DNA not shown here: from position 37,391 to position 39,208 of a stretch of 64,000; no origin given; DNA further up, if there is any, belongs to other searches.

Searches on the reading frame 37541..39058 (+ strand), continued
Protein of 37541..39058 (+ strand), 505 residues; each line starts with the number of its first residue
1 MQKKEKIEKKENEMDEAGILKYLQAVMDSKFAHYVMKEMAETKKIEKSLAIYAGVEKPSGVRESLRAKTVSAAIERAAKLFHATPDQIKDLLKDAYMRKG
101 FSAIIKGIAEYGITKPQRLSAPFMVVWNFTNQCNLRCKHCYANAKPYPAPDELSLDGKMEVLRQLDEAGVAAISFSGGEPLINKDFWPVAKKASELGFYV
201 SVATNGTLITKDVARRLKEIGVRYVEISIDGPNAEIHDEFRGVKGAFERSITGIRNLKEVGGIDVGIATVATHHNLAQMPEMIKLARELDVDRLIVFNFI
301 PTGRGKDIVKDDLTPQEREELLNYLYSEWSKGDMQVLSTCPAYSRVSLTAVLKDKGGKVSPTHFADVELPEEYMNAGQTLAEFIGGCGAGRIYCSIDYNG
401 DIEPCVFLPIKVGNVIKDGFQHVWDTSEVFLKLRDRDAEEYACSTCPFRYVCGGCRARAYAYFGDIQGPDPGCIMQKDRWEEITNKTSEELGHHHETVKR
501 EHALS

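Call 64: search_protein_families(library=pfam, proteins=[L041:10528-11916:+, L049:13566-14315:+, L083:12758-13168:-, L027:5597-6037:-, L041:1479-1949:-, L055:4598-4957:-], max_evalue=0.01)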
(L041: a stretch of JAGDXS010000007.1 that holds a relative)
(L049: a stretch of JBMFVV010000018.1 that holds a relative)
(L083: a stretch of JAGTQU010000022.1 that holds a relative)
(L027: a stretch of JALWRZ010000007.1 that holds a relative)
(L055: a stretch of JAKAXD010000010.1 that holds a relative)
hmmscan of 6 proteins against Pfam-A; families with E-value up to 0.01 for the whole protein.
L041:10528-11916:+ (462 aa): 3 families
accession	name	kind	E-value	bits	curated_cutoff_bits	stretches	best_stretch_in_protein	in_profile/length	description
PF02310.24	B12-binding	-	1.4e-28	99.5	32.1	1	15-133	4-120/121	B12 binding domain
PF04055.27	Radical_SAM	-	3.6e-24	86.2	29.5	1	197-357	3-165/166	Radical SAM superfamily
PF13477.12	Glyco_trans_4_2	-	0.002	18.7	23.4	1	48-110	57-118/139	Glycosyl transferase 4-like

L049:13566-14315:+ (249 aa): 1 family
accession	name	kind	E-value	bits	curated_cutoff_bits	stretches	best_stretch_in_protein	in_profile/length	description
PF02627.25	CMD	-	8.6e-12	45.3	23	1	48-98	16-64/84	Carboxymuconolactone decarboxylase family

L083:12758-13168:- (136 aa): 1 family
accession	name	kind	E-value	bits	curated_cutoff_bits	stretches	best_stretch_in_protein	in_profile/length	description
PF08859.16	DGC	-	2.5e-16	60.1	27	1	11-123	2-106/106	DGC domain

L027:5597-6037:- (146 aa): 1 family
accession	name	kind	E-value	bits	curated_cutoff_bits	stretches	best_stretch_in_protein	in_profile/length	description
PF02566.24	OsmC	-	3.2e-16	60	27.5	1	47-140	1-96/100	OsmC-like protein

L041:1479-1949:- (156 aa): 38 families (the best 25 are shown)
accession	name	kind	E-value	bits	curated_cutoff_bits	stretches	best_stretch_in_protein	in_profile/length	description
PF13412.12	HTH_24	-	7.6e-17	61.1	21.9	1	17-64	1-48/48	Winged helix-turn-helix DNA-binding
PF13404.12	HTH_AsnC-type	-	6.5e-15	55.1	27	1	17-58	1-42/42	AsnC-type helix-turn-helix domain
PF01037.27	AsnC_trans_reg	-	1.1e-10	41.6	25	1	86-153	4-71/73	Lrp/AsnC ligand binding domain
PF12840.13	HTH_20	-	1.6e-08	34.8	27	1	22-64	7-49/51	Helix-turn-helix domain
PF08279.18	HTH_11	-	2.7e-08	34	25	1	23-63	4-46/55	HTH domain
PF01022.26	HTH_5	-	2.5e-06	27.7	22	1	23-64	6-46/47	Bacterial regulatory protein, arsR family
PF01978.25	TrmB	-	3.4e-06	27.3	25.6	1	14-66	3-55/68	Sugar-specific transcriptional regulator TrmB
PF09339.16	HTH_IclR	-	7.3e-06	26.1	22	1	23-64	7-49/52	IclR helix-turn-helix domain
PF02650.20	HTH_WhiA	-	1.7e-05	25.6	27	1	16-59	37-82/84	WhiA C-terminal HTH domain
PF12802.13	MarR_2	-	4.8e-05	23.9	27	1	25-64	11-51/61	MarR family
PF08220.18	HTH_DeoR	-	5e-05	23.4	21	1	22-63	3-44/57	DeoR-like helix-turn-helix domain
PF13463.12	HTH_27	-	7e-05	23.5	22.2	1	21-64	5-49/68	Winged helix DNA-binding domain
PF25212.1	HVO_A0114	-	0.00013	22.1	27.6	1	13-64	16-67/84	HVO_A0114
PF04545.22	Sigma70_r4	-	0.00023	21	24.1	1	16-56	4-43/50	Sigma-70, region 4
PF04967.18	HTH_10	-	0.00025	21.2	23.1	1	32-58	22-48/53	HTH DNA binding domain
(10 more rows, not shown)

L055:4598-4957:- (119 aa): 10 families
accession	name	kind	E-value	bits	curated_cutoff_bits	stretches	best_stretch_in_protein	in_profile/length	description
PF12797.12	Fer4_2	-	3.9e-09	36.3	24.5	1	23-42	1-20/22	4Fe-4S binding domain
PF12838.12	Fer4_7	-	7.1e-07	30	27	1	31-81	1-52/52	4Fe-4S dicluster domain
PF12837.12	Fer4_6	-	6.8e-06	26.2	25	1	25-43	2-20/24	4Fe-4S binding domain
PF00037.32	Fer4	-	2.3e-05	24.5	21.1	1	25-42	1-18/24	4Fe-4S binding domain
PF14697.11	Fer4_21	-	4.7e-05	23.9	35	1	26-82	2-57/59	4Fe-4S dicluster domain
PF13237.11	Fer4_10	-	5.1e-05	23.6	25.5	0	24-77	1-52/53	4Fe-4S dicluster domain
PF12800.12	Fer4_4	-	0.0011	19.5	24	1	29-43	1-15/17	4Fe-4S binding domain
PF13187.11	Fer4_9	-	0.0015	19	27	0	24-44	34-49/52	4Fe-4S dicluster domain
PF13534.11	Fer4_17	-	0.0022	19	22.2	0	28-44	42-58/61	4Fe-4S dicluster domain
PF13459.11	Fer4_15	-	0.0056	17.8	22.4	1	27-54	3-27/66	4Fe-4S single cluster domain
